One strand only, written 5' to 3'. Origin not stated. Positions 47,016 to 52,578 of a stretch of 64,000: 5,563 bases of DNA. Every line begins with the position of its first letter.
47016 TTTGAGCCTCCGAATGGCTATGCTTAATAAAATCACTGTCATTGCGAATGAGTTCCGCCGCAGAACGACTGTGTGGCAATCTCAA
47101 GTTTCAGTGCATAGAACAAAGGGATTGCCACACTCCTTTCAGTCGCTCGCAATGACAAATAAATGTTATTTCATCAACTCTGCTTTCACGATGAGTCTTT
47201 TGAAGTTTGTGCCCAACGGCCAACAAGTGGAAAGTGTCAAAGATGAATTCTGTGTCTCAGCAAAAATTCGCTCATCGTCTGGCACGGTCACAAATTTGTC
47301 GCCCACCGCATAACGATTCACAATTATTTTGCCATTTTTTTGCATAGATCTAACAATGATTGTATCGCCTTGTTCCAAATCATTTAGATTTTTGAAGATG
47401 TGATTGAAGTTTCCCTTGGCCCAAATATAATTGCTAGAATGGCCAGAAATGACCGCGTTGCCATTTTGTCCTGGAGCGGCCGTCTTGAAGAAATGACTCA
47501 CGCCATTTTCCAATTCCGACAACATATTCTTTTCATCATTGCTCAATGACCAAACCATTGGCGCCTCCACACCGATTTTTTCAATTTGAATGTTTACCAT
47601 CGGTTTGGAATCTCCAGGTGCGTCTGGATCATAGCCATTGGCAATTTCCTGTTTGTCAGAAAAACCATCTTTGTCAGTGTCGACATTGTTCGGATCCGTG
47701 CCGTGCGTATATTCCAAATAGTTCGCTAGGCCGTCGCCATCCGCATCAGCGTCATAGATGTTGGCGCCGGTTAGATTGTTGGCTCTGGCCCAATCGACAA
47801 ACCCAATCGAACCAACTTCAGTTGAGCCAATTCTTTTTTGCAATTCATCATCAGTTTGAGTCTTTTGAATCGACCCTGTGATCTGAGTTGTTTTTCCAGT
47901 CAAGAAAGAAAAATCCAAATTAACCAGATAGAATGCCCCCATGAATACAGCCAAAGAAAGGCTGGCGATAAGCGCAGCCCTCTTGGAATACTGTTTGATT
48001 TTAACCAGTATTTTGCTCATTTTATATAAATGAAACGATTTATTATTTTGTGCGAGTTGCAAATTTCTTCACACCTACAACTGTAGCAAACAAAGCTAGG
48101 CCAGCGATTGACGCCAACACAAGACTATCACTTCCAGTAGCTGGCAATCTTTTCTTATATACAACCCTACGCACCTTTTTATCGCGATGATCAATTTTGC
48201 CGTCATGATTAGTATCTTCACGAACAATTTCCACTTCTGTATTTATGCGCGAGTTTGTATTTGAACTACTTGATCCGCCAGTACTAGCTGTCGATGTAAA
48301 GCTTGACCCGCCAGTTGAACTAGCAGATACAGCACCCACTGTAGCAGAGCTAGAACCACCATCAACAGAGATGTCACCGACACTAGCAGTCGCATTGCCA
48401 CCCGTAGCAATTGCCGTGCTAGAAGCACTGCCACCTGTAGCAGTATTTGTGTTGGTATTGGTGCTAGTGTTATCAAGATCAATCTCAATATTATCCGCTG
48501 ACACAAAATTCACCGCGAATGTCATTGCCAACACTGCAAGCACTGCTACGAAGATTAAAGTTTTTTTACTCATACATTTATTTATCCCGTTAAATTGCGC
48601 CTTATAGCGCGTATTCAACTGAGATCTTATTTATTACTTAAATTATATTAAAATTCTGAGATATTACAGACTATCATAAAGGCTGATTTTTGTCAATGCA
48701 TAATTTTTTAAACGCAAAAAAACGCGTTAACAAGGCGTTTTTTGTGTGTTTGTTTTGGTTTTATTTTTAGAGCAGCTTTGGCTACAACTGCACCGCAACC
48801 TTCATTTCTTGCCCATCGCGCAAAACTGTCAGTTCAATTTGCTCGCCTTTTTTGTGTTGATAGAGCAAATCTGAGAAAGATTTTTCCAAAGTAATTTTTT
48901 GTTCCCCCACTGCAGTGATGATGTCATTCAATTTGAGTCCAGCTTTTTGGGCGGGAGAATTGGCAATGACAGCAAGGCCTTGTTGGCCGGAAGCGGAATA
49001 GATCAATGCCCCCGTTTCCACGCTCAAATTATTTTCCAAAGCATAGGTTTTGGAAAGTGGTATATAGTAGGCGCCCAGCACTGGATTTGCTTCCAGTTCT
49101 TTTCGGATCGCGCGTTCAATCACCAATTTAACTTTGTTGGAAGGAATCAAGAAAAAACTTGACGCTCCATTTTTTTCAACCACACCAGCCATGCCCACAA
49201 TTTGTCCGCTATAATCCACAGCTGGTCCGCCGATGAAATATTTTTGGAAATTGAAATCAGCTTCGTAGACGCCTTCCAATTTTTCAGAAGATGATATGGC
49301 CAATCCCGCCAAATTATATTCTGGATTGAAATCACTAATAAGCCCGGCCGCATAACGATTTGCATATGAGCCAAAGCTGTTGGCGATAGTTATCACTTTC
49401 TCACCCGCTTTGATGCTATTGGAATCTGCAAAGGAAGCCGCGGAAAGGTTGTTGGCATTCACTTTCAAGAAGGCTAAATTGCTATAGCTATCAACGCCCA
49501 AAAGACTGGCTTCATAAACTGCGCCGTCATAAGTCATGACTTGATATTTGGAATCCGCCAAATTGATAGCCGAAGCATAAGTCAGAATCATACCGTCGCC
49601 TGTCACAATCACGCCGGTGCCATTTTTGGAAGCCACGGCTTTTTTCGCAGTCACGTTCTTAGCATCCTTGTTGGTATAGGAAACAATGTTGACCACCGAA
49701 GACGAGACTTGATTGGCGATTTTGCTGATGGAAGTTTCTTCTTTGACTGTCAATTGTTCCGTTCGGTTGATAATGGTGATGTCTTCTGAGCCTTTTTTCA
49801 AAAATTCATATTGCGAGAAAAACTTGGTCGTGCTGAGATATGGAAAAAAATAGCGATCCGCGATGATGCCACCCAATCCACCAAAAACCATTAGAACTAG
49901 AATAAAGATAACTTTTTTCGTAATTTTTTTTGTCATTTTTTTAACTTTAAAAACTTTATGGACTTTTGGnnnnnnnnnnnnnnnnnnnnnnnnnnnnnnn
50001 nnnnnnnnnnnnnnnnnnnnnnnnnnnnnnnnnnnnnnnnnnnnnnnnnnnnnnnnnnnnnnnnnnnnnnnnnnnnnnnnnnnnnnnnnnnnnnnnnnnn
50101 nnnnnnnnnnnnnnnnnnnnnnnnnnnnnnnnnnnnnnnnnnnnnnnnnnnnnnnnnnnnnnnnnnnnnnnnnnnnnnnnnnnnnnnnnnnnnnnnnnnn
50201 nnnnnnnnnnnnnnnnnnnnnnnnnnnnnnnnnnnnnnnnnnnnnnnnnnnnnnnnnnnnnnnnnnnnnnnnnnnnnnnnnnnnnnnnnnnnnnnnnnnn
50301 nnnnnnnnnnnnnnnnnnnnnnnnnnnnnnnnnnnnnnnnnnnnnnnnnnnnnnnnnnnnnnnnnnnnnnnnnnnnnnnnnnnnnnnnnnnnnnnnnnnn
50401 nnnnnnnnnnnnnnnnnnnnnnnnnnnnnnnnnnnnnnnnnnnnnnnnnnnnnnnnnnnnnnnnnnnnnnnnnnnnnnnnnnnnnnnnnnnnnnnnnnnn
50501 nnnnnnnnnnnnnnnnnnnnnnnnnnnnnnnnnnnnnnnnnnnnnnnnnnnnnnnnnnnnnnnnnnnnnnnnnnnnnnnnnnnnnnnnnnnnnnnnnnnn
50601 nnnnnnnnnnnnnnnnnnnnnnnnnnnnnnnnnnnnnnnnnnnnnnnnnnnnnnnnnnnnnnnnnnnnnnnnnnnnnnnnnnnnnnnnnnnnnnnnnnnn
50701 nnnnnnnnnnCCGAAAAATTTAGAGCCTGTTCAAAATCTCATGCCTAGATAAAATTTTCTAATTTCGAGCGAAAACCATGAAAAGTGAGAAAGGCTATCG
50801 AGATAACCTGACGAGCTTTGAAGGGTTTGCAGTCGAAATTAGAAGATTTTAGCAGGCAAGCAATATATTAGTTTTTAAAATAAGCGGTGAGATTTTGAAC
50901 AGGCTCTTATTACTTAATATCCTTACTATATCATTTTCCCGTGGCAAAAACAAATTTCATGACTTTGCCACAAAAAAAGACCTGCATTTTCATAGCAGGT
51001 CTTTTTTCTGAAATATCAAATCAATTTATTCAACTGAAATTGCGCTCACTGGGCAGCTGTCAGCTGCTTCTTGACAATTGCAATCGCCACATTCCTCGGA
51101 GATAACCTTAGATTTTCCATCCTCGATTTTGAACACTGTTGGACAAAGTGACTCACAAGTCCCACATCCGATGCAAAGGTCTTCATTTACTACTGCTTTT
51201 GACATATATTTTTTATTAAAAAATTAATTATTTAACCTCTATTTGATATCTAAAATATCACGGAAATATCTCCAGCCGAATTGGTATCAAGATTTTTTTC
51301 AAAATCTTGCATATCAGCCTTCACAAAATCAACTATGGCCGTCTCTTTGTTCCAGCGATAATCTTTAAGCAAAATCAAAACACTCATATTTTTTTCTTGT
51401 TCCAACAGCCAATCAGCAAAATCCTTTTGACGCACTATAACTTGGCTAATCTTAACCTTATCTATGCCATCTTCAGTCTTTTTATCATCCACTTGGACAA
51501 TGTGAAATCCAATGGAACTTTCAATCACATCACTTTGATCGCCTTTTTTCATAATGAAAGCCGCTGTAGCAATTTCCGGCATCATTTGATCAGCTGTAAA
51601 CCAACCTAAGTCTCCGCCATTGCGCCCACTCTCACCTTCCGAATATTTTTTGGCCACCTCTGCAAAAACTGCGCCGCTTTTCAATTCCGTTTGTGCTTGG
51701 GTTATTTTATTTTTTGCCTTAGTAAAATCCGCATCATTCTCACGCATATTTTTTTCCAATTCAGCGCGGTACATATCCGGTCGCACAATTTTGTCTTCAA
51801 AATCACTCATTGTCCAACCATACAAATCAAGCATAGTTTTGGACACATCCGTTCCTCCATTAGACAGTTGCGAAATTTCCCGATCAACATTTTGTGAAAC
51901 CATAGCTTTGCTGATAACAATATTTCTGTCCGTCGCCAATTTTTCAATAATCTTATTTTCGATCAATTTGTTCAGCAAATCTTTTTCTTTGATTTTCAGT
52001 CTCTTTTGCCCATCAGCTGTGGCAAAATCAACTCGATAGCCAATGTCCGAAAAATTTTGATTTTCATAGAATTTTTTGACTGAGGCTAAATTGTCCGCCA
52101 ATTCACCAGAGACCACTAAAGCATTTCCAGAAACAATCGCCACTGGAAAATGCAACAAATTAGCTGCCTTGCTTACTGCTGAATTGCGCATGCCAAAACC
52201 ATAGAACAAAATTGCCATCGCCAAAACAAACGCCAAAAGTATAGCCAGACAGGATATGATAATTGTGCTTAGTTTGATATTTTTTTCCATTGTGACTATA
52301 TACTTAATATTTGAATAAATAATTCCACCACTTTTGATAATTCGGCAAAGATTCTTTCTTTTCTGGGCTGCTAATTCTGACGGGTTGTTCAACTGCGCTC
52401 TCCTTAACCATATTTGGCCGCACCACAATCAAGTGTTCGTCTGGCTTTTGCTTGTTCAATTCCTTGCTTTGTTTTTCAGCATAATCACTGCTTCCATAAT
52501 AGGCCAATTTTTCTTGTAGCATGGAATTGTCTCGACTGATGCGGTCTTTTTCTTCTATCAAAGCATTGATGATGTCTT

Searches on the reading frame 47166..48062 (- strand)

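Call 70: search_protein_families(library=pfam, proteins=[window:47166-48062:-], max_evalue=0.00001)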
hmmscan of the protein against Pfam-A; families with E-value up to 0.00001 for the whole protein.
window:47166-48062:- (298 aa): 2 families
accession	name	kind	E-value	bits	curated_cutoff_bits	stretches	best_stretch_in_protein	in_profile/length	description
PF04203.18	Sortase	-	1.1e-22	80.5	26.6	1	158-296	1-124/125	Sortase domain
PF18884.5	TSP3_bac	-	1.1e-09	38.3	25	0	106-126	1-21/22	Bacterial TSP3 repeat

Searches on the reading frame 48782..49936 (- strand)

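Call 70: search_protein_families(library=pfam, proteins=[window:48782-49936:-], max_evalue=0.00001)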
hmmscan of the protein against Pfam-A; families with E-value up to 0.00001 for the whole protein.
window:48782-49936:- (384 aa): 3 families
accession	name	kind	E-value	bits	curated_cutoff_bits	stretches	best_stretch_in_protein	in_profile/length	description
PF13365.12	Trypsin_2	-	3.9e-16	60.5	27.6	1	106-249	1-144/144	Trypsin-like peptidase domain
PF13180.12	PDZ_2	-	8.1e-15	55.3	27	1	314-384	18-80/80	PDZ domain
PF17820.7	PDZ_6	-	1e-08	35.2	27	1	322-373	4-54/54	PDZ domain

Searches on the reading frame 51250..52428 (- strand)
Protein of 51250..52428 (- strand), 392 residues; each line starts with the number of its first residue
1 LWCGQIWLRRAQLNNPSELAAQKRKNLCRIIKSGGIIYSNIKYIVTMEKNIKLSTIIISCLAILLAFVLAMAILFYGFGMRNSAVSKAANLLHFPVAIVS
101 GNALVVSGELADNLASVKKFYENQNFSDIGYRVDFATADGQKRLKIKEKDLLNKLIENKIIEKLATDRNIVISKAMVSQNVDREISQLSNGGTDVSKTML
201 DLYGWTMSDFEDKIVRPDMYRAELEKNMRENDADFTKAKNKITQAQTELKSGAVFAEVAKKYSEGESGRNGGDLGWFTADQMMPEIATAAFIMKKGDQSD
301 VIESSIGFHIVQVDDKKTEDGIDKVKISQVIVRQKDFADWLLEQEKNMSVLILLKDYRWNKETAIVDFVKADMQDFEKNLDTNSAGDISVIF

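Call 71: search_protein_families(library=pfam, proteins=[window:51250-52428:-], max_evalue=0.00001)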
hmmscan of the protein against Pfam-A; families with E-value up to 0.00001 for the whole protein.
window:51250-52428:- (392 aa): 4 families
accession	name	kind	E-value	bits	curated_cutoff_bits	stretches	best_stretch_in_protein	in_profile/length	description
PF00639.27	Rotamase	-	2.6e-21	76.8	21.7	1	231-315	11-97/97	PPIC-type PPIASE domain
PF13616.12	Rotamase_3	-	5.4e-20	72.5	22.5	1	233-317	31-116/116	PPIC-type PPIASE domain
PF13145.12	Rotamase_2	-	3.5e-10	41.2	27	1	236-318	30-110/121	PPIC-type PPIASE domain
PF13624.11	SurA_N_3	-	2.5e-06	27.9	27.2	1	56-214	14-152/162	SurA-like N-terminal domain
